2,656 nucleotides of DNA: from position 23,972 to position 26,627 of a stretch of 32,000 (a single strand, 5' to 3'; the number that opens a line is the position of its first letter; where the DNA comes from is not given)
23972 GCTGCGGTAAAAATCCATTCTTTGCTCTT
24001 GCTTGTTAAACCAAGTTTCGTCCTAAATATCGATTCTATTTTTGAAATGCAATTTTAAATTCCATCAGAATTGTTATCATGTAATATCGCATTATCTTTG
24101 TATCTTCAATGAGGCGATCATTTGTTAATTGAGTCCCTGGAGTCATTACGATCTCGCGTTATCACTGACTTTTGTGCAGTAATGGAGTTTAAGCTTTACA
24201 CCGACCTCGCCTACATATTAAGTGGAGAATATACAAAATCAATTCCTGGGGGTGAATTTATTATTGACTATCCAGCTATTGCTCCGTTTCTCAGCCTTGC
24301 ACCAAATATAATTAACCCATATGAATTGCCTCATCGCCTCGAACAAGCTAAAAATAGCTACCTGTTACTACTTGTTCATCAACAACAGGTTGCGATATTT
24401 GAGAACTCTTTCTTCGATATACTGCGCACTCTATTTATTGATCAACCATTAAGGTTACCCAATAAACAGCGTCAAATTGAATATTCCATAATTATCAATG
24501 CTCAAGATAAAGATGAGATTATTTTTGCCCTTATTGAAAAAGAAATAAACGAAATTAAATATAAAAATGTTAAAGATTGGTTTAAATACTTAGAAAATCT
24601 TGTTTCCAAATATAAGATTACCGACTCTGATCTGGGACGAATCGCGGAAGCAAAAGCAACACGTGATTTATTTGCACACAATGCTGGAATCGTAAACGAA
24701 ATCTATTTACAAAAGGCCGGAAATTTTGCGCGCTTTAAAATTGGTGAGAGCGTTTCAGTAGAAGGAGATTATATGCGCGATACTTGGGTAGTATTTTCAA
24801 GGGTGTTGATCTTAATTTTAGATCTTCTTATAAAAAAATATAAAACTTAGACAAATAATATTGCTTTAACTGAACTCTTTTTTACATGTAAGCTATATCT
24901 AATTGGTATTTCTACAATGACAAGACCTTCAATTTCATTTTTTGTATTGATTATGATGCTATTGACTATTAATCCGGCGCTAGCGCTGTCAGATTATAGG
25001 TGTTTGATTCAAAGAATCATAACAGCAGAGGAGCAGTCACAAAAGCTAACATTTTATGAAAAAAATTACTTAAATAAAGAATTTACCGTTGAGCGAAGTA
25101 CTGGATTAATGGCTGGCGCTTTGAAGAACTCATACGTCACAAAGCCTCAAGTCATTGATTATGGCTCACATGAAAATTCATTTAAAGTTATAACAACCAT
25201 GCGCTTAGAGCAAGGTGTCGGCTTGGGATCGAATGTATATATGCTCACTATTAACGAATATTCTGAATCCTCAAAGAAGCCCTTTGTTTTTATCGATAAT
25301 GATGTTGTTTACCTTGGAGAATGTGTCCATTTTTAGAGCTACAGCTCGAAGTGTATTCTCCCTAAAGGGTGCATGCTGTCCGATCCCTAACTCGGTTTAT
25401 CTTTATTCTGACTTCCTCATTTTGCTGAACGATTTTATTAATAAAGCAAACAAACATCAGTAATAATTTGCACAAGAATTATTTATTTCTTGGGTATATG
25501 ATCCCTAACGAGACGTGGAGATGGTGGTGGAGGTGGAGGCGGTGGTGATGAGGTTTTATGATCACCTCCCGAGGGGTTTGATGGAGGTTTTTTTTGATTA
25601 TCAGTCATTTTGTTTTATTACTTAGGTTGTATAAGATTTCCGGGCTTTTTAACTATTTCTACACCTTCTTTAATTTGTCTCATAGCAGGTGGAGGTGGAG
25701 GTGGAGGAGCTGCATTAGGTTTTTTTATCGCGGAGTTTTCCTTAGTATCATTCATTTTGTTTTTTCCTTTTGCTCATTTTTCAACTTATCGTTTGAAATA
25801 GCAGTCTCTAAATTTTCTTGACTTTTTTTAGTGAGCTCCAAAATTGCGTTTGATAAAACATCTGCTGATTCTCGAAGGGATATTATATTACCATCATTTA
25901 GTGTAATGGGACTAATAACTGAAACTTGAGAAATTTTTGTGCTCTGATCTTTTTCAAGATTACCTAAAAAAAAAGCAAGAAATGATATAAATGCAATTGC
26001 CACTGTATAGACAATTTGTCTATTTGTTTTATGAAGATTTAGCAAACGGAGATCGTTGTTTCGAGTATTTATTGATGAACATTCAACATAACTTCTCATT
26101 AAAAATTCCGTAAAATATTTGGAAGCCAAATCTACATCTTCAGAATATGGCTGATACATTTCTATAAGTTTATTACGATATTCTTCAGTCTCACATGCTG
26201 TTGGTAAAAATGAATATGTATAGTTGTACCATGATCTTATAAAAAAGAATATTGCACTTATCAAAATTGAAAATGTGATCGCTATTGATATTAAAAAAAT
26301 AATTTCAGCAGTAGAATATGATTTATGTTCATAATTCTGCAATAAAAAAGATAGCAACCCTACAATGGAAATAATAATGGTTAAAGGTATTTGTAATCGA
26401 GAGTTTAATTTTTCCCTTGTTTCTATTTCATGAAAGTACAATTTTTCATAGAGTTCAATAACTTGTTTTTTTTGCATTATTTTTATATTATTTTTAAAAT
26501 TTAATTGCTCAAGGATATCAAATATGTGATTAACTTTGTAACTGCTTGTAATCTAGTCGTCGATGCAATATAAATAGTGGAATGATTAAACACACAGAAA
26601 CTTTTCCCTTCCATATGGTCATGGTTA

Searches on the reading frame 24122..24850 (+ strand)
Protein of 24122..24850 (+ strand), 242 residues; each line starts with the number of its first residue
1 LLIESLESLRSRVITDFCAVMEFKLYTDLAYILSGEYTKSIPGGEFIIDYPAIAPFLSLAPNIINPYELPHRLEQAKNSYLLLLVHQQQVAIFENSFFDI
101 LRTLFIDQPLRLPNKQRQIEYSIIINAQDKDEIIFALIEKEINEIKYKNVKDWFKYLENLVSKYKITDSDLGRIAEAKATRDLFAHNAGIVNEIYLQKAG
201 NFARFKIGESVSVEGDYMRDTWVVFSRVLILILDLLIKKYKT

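Call 35: search_protein_families(library=pfam, proteins=[window:24122-24850:+], max_evalue=0.01)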
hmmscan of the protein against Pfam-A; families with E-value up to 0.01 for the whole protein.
window:24122-24850:+ (242 aa): 0 families

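Call 36: search_protein_families(library=padloc, proteins=[window:24122-24850:+], max_evalue=0.001)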
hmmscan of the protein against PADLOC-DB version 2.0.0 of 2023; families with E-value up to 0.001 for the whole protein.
window:24122-24850:+ (242 aa): 0 families

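Call 76: search_protein_families(library=phrogs, proteins=[window:24122-24850:+], max_evalue=0.001)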
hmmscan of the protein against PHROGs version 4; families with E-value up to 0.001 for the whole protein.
window:24122-24850:+ (242 aa): 0 families

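Call 79: search_protein_families(library=pfam, proteins=[window:24122-24850:+], max_evalue=10)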
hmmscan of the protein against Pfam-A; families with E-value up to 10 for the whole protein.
window:24122-24850:+ (242 aa): 2 families
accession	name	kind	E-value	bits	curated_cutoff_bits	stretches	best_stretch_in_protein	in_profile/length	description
PF23231.1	HAT_Syf1_CNRKL1_C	-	0.066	12.4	27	1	110-173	128-190/397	Pre-mRNA-splicing factor Syf1/CRNKL1 C-terminal HAT repeat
PF09455.15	Csx1_HEPN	-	0.096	13.5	23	1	136-199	5-62/71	CRISPR system endoribonuclease Csx1, HEPN domain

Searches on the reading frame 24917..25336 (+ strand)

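Call 35: search_protein_families(library=pfam, proteins=[window:24917-25336:+], max_evalue=0.01)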
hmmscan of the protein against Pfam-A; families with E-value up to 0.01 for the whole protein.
window:24917-25336:+ (139 aa): 0 families

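Call 36: search_protein_families(library=padloc, proteins=[window:24917-25336:+], max_evalue=0.001)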
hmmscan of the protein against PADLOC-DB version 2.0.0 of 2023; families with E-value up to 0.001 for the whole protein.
window:24917-25336:+ (139 aa): 0 families

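Call 76: search_protein_families(library=phrogs, proteins=[window:24917-25336:+], max_evalue=0.001)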
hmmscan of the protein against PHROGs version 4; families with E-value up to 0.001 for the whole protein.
window:24917-25336:+ (139 aa): 0 families

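Call 79: search_protein_families(library=pfam, proteins=[window:24917-25336:+], max_evalue=10)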
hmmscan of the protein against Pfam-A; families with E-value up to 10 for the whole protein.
window:24917-25336:+ (139 aa): 1 family
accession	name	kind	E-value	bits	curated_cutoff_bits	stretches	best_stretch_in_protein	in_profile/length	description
PF20876.2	VipE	-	0.14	12.5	27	1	14-57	63-106/125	Effector protein VipE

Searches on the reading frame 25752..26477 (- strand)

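Call 35: search_protein_families(library=pfam, proteins=[window:25752-26477:-], max_evalue=0.01)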
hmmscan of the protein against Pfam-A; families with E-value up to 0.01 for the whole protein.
window:25752-26477:- (241 aa): 2 families
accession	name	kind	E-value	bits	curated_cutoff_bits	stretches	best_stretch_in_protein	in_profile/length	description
PF00892.27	EamA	-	0.0023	18.7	28.2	0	24-78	56-111/135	EamA-like transporter family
PF04893.22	Yip1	-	0.0043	17.4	28.6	0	14-94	10-97/173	Yip1 domain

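Call 36: search_protein_families(library=padloc, proteins=[window:25752-26477:-], max_evalue=0.001)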
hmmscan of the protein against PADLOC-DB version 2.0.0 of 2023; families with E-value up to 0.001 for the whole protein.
window:25752-26477:- (241 aa): 1 family
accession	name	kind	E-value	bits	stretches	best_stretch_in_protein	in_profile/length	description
PDLC03372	MTase_II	-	0.0001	20.2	1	111-210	17-122/259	Type II methyltransferase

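Call 76: search_protein_families(library=phrogs, proteins=[window:25752-26477:-], max_evalue=0.001)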
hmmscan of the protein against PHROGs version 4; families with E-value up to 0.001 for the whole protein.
window:25752-26477:- (241 aa): 1 family
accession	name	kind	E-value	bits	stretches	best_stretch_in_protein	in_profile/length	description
phrog_36961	-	unknown function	1.7e-13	51.7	1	7-172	7-175/245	-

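Call 79: search_protein_families(library=pfam, proteins=[window:25752-26477:-], max_evalue=10)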
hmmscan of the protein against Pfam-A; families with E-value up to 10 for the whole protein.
window:25752-26477:- (241 aa): 6 families
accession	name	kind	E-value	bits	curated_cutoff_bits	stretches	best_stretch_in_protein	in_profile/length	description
PF00892.27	EamA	-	0.0023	18.7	28.2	1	24-78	56-111/135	EamA-like transporter family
PF04893.22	Yip1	-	0.0043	17.4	28.6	1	14-94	10-97/173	Yip1 domain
PF17314.7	DUF5360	-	0.024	15.1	25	1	30-79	46-92/127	Family of unknown function (DUF5360)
PF15592.11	Imm41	-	0.069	13.6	26.9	1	8-48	27-68/112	Immunity protein 41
PF24838.2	8xMP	-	0.13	12.5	30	1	8-169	2-133/136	Octameric membrane protein family (8xMP)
PF04103.21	CD20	-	0.16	12.5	27.9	1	33-120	38-121/156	CD20-like family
